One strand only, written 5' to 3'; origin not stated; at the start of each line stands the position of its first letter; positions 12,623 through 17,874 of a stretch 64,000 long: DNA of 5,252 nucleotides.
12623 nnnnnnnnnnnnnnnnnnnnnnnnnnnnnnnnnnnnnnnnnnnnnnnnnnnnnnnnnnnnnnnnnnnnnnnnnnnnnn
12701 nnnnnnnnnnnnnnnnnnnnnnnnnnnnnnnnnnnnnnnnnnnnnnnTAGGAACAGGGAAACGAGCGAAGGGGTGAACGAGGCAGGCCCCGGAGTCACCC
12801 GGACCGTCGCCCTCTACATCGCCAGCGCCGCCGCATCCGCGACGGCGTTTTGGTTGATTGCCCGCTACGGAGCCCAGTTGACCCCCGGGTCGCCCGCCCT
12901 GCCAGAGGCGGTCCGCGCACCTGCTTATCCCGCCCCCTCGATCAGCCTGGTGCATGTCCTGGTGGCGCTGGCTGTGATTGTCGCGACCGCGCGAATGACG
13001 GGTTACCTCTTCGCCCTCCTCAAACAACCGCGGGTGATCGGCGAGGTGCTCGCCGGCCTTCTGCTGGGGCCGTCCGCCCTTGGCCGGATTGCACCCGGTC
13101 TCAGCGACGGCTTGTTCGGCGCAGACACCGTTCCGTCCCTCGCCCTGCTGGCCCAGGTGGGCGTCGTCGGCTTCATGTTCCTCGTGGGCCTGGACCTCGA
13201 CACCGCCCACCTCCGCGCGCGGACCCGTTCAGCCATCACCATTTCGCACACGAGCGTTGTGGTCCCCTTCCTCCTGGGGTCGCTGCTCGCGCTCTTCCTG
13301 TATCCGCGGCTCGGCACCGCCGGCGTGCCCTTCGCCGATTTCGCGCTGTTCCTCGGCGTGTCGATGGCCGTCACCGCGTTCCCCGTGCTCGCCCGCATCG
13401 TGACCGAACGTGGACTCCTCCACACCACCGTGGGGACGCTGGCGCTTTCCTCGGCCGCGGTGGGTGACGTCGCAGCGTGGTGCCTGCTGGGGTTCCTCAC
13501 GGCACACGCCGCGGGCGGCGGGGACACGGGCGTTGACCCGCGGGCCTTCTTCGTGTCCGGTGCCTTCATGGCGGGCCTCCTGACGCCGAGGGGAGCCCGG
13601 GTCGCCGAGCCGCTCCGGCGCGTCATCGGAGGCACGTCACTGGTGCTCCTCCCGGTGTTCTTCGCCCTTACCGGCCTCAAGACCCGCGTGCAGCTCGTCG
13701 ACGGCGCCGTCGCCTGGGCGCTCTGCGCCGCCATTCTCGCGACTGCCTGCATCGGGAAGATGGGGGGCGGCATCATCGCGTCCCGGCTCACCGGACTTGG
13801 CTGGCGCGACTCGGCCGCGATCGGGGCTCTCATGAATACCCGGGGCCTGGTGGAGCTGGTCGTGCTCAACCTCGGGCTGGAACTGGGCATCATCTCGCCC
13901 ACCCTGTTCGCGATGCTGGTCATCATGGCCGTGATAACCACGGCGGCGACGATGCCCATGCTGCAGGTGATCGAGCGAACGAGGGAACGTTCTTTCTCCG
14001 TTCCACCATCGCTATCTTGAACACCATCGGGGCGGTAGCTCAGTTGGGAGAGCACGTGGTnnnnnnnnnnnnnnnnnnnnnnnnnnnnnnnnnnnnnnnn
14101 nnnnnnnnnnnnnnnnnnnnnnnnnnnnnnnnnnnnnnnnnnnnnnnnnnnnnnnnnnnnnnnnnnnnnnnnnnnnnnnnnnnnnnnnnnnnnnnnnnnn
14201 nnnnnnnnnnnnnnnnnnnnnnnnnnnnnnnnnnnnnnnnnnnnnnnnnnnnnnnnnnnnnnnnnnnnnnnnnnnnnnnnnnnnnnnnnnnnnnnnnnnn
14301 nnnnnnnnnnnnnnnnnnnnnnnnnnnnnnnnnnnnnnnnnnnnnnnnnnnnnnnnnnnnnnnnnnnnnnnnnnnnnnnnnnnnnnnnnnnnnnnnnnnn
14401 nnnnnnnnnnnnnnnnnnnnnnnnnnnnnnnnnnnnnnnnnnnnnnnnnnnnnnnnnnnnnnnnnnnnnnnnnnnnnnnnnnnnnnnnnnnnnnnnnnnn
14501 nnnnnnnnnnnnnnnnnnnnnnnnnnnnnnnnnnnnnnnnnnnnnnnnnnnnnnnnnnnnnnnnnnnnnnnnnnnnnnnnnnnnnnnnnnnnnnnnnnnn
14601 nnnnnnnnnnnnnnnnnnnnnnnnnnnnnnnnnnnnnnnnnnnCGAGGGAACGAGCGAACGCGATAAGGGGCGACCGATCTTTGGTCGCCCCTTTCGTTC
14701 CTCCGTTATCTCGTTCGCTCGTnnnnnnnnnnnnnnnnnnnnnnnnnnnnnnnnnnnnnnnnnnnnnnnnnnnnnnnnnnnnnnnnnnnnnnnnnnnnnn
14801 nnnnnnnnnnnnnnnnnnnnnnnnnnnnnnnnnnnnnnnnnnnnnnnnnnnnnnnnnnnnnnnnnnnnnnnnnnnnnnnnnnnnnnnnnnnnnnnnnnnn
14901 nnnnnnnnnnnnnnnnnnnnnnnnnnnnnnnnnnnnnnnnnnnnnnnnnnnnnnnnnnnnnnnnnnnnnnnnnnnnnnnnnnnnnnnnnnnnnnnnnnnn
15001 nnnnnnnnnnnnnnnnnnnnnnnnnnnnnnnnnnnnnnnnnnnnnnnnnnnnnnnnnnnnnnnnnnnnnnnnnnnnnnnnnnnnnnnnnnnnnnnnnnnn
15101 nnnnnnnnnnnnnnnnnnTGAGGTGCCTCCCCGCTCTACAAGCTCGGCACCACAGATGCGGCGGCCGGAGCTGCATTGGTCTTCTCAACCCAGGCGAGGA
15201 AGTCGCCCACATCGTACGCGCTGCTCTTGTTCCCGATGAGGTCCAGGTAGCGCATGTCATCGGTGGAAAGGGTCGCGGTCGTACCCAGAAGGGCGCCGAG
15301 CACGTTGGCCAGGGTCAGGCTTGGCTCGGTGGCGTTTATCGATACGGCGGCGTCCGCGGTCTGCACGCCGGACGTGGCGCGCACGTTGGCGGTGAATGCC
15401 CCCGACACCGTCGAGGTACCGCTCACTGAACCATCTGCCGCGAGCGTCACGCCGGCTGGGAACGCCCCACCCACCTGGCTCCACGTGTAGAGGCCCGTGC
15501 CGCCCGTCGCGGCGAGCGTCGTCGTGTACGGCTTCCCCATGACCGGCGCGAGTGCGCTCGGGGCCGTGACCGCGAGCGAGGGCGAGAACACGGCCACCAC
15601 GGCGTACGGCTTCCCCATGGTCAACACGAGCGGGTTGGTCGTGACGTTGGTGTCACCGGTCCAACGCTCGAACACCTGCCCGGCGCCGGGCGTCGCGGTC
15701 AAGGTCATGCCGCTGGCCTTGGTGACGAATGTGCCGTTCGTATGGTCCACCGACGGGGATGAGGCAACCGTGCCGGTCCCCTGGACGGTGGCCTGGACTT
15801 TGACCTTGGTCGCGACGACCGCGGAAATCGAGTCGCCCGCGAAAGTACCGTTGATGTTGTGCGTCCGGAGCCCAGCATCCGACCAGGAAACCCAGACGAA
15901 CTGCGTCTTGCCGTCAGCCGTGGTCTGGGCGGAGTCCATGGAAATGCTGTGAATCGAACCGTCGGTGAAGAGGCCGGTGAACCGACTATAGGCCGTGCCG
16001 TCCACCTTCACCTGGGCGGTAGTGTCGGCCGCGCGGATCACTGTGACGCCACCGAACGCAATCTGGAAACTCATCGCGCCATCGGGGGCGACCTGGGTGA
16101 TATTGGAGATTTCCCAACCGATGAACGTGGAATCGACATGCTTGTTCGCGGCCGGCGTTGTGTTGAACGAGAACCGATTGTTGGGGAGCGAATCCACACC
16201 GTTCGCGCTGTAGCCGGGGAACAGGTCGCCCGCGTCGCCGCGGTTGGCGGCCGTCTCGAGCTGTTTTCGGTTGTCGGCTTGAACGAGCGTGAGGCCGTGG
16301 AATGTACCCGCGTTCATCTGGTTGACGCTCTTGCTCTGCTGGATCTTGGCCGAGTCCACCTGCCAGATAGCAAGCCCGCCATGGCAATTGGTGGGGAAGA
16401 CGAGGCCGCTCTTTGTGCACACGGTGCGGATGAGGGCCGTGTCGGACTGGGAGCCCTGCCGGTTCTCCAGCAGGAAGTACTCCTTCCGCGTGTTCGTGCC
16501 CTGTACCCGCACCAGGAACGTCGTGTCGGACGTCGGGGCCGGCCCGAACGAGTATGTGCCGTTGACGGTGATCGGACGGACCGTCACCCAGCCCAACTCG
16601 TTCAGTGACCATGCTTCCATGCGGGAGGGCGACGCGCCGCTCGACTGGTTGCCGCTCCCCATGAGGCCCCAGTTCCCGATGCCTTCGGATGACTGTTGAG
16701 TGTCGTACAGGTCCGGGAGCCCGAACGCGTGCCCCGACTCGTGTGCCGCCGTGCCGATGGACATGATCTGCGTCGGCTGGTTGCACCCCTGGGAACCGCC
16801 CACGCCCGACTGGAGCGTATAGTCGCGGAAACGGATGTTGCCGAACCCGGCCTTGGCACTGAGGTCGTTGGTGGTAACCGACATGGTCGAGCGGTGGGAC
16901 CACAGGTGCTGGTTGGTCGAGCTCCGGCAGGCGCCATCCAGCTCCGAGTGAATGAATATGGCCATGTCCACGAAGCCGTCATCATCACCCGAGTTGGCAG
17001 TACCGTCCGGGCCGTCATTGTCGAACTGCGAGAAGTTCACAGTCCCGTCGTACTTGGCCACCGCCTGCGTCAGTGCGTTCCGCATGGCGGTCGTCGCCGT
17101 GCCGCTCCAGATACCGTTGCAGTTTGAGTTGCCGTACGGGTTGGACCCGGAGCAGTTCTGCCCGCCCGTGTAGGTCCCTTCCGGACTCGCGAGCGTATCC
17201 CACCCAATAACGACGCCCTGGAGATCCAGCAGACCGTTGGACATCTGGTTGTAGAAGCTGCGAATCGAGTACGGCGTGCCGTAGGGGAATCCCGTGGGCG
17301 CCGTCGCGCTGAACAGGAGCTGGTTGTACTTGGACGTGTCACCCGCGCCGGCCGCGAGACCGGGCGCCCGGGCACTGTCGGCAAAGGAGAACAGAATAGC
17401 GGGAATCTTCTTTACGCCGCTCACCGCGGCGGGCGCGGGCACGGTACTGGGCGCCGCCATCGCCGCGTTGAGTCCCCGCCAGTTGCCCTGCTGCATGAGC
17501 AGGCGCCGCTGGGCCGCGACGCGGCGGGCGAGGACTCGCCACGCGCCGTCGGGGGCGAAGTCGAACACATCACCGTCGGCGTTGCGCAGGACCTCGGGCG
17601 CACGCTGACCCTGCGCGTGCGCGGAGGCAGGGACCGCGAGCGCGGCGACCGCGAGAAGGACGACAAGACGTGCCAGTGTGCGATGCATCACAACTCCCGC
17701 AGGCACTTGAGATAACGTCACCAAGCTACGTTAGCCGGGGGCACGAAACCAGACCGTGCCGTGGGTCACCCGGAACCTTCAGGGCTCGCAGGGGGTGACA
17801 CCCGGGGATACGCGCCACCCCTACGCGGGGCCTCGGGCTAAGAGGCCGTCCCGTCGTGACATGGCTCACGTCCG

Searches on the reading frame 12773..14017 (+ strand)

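Call 27: search_protein_families(library=pfam, proteins=[window:12773-14017:+], max_evalue=0.001)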
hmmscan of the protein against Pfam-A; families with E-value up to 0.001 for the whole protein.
window:12773-14017:+ (415 aa): 1 family
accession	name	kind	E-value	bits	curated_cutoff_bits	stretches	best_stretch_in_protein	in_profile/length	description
PF00999.27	Na_H_Exchanger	-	1.1e-40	140.1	26.2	2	71-250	2-167/375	Sodium/hydrogen exchanger, transmembrane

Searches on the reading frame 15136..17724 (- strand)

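Call 27: search_protein_families(library=pfam, proteins=[window:15136-17724:-], max_evalue=0.001)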
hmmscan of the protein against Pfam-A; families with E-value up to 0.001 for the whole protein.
window:15136-17724:- (862 aa): 2 families
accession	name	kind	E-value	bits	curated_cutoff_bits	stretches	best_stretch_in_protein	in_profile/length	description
PF05547.17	Peptidase_M6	-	1e-21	77.9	22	1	129-364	45-269/294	Immune inhibitor A peptidase M6, catalytic domain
PF18998.6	Flg_new_2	-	9.6e-07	29.1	23.6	1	641-715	3-71/73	Divergent InlB B-repeat domain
